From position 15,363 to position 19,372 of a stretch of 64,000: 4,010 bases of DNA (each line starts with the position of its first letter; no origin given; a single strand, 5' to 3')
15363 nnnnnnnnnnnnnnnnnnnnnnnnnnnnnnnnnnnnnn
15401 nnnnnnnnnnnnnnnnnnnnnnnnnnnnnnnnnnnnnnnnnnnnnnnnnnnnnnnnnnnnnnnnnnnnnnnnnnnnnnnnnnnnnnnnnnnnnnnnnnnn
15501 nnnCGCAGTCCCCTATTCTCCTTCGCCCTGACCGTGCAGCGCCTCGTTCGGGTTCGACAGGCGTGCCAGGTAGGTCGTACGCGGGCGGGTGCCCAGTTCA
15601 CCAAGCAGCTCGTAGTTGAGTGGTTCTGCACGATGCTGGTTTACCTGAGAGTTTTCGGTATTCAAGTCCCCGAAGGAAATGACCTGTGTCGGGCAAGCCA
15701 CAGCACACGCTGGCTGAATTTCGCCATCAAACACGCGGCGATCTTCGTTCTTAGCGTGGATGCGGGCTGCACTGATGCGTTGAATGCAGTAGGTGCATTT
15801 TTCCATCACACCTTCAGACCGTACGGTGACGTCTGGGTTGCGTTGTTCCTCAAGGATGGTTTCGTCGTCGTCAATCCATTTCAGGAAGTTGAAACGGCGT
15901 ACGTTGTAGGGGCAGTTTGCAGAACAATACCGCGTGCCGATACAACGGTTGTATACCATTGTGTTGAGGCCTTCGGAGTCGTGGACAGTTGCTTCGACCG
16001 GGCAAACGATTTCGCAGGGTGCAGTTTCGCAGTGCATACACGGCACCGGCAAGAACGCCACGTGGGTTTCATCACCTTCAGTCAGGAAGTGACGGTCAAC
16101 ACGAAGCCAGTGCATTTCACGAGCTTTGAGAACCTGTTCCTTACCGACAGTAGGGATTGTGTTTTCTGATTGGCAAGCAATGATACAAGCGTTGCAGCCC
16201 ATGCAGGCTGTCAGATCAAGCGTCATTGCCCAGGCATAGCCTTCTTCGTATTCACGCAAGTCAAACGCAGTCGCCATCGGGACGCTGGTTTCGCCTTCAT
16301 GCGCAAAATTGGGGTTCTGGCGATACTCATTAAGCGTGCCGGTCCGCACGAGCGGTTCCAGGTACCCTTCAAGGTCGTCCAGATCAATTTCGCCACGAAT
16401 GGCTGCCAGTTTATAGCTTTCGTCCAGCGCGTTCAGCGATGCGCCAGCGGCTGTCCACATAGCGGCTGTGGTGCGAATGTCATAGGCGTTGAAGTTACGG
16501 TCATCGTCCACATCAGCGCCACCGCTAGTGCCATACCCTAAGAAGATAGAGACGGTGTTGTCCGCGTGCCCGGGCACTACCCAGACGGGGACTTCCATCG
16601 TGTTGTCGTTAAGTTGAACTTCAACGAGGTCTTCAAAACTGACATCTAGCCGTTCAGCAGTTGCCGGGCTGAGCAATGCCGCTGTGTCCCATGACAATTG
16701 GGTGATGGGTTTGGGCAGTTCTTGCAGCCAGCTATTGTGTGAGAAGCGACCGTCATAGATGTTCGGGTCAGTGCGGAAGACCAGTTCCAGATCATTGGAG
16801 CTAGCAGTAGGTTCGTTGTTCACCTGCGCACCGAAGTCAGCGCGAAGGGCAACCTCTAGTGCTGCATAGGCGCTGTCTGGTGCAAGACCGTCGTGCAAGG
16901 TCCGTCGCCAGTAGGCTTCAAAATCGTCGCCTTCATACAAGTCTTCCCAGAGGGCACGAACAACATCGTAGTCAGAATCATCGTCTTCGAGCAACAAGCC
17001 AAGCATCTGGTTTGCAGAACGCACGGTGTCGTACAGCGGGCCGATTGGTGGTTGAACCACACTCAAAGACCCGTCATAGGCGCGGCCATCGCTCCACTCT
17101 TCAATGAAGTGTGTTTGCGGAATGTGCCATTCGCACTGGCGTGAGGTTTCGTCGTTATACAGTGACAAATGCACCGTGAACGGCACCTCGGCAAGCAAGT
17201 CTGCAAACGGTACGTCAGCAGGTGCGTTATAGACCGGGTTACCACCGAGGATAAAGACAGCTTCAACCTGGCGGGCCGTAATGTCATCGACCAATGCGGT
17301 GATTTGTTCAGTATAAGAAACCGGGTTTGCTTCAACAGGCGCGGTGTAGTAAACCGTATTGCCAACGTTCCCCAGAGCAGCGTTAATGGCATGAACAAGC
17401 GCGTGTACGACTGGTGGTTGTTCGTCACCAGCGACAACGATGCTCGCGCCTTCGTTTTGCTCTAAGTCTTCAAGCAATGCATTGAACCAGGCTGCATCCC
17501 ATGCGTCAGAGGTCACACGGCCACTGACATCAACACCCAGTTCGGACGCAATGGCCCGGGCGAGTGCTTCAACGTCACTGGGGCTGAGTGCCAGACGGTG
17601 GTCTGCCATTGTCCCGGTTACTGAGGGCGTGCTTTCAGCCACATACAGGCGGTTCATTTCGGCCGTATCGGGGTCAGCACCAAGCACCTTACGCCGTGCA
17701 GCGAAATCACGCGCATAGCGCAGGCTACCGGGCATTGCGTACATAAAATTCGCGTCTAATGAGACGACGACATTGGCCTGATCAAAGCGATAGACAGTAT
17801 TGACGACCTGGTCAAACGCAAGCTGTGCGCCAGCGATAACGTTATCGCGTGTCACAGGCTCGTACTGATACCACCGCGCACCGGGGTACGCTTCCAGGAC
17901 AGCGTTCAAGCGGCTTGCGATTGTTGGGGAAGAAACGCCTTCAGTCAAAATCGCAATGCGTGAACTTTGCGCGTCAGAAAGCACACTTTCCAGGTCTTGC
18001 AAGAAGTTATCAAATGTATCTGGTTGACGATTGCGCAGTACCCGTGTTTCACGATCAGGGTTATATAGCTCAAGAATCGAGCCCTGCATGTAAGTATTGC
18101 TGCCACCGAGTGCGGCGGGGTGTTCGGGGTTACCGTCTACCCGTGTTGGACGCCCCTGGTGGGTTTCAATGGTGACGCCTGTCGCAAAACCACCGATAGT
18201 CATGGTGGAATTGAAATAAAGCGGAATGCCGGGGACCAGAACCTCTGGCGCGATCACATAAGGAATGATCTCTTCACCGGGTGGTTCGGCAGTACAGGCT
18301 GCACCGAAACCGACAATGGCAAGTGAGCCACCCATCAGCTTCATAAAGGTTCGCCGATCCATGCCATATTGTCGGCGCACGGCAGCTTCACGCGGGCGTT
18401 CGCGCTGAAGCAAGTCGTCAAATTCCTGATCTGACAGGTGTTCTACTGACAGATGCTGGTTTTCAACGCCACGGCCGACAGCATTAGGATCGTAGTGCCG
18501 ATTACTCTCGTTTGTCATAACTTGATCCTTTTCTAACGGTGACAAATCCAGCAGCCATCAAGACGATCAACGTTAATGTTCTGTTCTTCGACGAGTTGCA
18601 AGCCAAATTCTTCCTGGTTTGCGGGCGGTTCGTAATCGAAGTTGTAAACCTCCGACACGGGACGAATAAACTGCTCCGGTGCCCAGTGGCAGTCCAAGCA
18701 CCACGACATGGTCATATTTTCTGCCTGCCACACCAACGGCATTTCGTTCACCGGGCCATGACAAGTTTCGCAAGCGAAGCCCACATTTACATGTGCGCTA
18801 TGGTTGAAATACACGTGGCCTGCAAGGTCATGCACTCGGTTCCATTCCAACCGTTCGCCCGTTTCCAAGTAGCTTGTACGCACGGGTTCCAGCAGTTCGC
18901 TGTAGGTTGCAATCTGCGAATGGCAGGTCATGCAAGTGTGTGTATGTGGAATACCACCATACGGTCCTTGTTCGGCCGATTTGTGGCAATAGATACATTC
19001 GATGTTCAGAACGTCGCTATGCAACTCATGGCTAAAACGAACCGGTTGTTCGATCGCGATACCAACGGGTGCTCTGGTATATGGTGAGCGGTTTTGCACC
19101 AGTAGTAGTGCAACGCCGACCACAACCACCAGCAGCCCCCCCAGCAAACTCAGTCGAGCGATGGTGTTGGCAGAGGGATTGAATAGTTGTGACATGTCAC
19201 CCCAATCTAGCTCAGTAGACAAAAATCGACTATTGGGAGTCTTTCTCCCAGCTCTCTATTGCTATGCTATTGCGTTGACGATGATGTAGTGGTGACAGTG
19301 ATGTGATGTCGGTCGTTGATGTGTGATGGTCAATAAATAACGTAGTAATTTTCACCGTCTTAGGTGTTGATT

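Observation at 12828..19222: Alternative Complex III operon without actF/actG, placed head-to-tail with the puf/bch superoperon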

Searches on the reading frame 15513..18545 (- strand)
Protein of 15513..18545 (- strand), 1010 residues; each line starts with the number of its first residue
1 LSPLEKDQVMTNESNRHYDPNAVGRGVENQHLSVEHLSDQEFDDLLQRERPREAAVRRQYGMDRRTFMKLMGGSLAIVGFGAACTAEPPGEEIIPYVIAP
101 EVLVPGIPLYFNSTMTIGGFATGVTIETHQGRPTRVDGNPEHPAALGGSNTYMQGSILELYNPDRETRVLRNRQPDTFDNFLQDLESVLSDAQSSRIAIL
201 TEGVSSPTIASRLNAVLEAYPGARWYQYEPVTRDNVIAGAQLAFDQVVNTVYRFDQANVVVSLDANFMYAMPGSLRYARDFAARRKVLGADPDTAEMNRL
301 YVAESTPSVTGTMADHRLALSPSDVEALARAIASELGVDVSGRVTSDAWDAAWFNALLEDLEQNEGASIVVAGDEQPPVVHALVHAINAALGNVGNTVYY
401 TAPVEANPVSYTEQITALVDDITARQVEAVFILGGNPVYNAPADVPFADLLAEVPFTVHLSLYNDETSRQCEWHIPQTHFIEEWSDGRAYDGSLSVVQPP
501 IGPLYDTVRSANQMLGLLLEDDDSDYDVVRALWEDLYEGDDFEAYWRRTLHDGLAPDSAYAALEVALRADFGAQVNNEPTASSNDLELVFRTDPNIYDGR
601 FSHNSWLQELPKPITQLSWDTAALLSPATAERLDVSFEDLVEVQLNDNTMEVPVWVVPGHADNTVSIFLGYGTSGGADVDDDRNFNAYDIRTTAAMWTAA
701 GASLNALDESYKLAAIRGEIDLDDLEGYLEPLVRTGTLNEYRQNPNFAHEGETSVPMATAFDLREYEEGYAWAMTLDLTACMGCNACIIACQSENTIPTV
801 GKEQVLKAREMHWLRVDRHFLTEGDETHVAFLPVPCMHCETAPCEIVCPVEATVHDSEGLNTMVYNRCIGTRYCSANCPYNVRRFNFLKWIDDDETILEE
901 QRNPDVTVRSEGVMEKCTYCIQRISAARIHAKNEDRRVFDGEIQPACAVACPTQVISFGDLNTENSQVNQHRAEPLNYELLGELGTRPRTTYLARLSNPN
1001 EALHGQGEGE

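Call 4: search_protein_families(library=pfam, proteins=[window:15513-18545:-], max_evalue=0.01)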
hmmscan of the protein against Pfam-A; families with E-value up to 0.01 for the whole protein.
window:15513-18545:- (1010 aa): 5 families
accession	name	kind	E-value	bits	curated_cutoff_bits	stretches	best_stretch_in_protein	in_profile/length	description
PF12838.12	Fer4_7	-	5.3e-11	43.3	27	2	781-852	2-52/52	4Fe-4S dicluster domain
PF13247.11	Fer4_11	-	1.2e-10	41.9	26.2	1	829-886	3-62/100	4Fe-4S dicluster domain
PF13237.11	Fer4_10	-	0.00051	20.4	25.5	0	774-802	2-32/53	4Fe-4S dicluster domain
PF13183.11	Fer4_8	-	0.00056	20.8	27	0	778-851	2-67/68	4Fe-4S dicluster domain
PF01568.27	Molydop_binding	-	0.0025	18.3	26.8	1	621-686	30-90/110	Molydopterin dinucleotide binding domain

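Call 5: search_protein_families(library=ncbifam, proteins=[window:15513-18545:-], max_evalue=0.01)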
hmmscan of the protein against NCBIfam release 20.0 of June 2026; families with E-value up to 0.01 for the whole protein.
window:15513-18545:- (1010 aa): 26 families (the best 25 are shown)
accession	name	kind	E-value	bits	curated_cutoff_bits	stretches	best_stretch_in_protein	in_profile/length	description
NF041782.1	mnquin_red_QrcC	equivalog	7e-57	192.8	400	1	772-995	1-227/239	menaquinone reductase iron-sulfur cluster-binding subunit QrcC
NF045797.1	DsrO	equivalog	7.6e-38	130.2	200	1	764-993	36-234/235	sulfate reduction electron transfer complex DsrMKJOP subunit DsrO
TIGR03149.1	cyt_nit_nrfC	equivalog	5.4e-27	94.6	377.6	2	762-888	29-147/225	cytochrome c nitrite reductase Fe-S protein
NF041715.1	arsenate_red_ArrB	equivalog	3.5e-25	88.9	450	1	773-994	4-226/233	arsenate respiratory reductase iron-sulfur subunit ArrB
NF041783.2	mnquin_red_QrcB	equivalog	5.5e-22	77.7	440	2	414-677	388-658/695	menaquinone reductase molybdopterin-binding-like subunit QrcB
NF011569.0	PRK14993.1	equivalog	4e-21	75.6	416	1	763-887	35-151/244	tetrathionate reductase subunit TtrB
NF008134.0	PRK10882.1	equivalog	4.5e-20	71.9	263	1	769-889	36-167/329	hydrogenase 2 operon protein HybA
TIGR02951.1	DMSO_dmsB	equivalog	1.1e-18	67.7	214.1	1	775-962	5-154/161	DMSO/selenate family reductase complex B subunit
NF038355.1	FDH3_beta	equivalog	3.5e-18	66.3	240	1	776-972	7-174/180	formate dehydrogenase FDH3 subunit beta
TIGR01582.1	FDH-beta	equivalog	5.8e-16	58.4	334.7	1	772-886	22-144/283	formate dehydrogenase subunit beta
NF045715.1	sulf_resp_HmcB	equivalog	8.9e-14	51.3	420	1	757-960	24-197/307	sulfate respiration complex iron-sulfur protein HmcB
TIGR03478.1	DMSO_red_II_bet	subfamily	6.2e-13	48.4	480.7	1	828-887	123-183/321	DMSO reductase family type II enzyme, iron-sulfur subunit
NF042979.1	EthbenzDh_ebdB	equivalog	2.2e-09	36.7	740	1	831-994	148-276/354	ethylbenzene dehydrogenase subunit beta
NF009451.0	PRK12809.1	equivalog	3e-09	35.7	1154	1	777-882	8-101/639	formate-dependent uric acid utilization protein YgfT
NF009408.0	PRK12769.1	equivalog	1.1e-08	33.7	1003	1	778-886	9-105/659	formate-dependent uric acid utilization protein AegA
TIGR04519.1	MoCo_extend_TAT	equivalog_domain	5.1e-05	23.2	20.6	1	33-69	6-45/45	TAT-variant-translocated molybdopterin oxidoreductase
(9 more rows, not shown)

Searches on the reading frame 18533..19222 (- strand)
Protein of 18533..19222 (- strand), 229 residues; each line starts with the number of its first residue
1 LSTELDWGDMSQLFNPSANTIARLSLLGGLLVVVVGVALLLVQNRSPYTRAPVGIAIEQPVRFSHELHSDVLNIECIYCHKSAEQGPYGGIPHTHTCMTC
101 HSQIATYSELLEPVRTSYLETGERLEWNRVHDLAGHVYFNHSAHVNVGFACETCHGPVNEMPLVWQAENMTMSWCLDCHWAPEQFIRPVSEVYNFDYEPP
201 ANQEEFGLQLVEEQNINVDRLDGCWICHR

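Call 4: search_protein_families(library=pfam, proteins=[window:18533-19222:-], max_evalue=0.01)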
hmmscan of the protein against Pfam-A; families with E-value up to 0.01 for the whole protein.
window:18533-19222:- (229 aa): 3 families
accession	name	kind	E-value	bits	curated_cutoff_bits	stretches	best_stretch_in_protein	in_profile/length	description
PF02085.21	Cytochrom_CIII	-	1.2e-09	38.8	22.9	2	56-104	16-56/101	Class III cytochrome C family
PF14522.11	Cytochrome_C7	-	1.7e-09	37.8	24.8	1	137-228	1-66/67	Cytochrome c7 and related cytochrome c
PF14537.11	Cytochrom_c3_2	-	7.8e-08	33.1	25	1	143-187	1-41/79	Cytochrome c3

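Call 5: search_protein_families(library=ncbifam, proteins=[window:18533-19222:-], max_evalue=0.01)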
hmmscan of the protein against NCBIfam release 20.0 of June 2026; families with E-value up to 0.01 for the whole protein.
window:18533-19222:- (229 aa): 8 families
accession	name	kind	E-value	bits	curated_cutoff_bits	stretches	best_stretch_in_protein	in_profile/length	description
NF041781.1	mnquin_red_QrcA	equivalog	6.3e-21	74.8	180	1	58-178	28-157/174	menaquinone reductase multiheme cytochrome c subunit QrcA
NF045722.1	c3_cytochr_TmcA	equivalog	1e-07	31.8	114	1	59-106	42-92/125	acidic tetraheme cytochrome c3 TmcA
NF047727.1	4hemeCytCCctA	equivalog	5.1e-06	26.6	180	0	150-182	59-90/109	tetraheme c-type cytochrome CctA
TIGR04257.1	nanowire_3heme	domain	5.9e-06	26.4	40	1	134-179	10-58/75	c(7)-type cytochrome triheme domain-containing protein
NF043011.1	CytC7_Geobact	equivalog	0.00023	21.6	120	0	134-157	30-53/89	cytochrome c7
TIGR03508.1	decahem_SO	subfamily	0.00037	20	192.2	1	131-181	77-126/258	DmsE family decaheme c-type cytochrome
NF040943.1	cytoc3_ExtM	equivalog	0.0016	16.8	800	0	130-166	274-310/599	selenite/tellurite reduction operon c-type cytochrome ExtM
TIGR03153.1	cytochr_NrfH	equivalog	0.0018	18.3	134.2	0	143-180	23-60/138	cytochrome c nitrite reductase small subunit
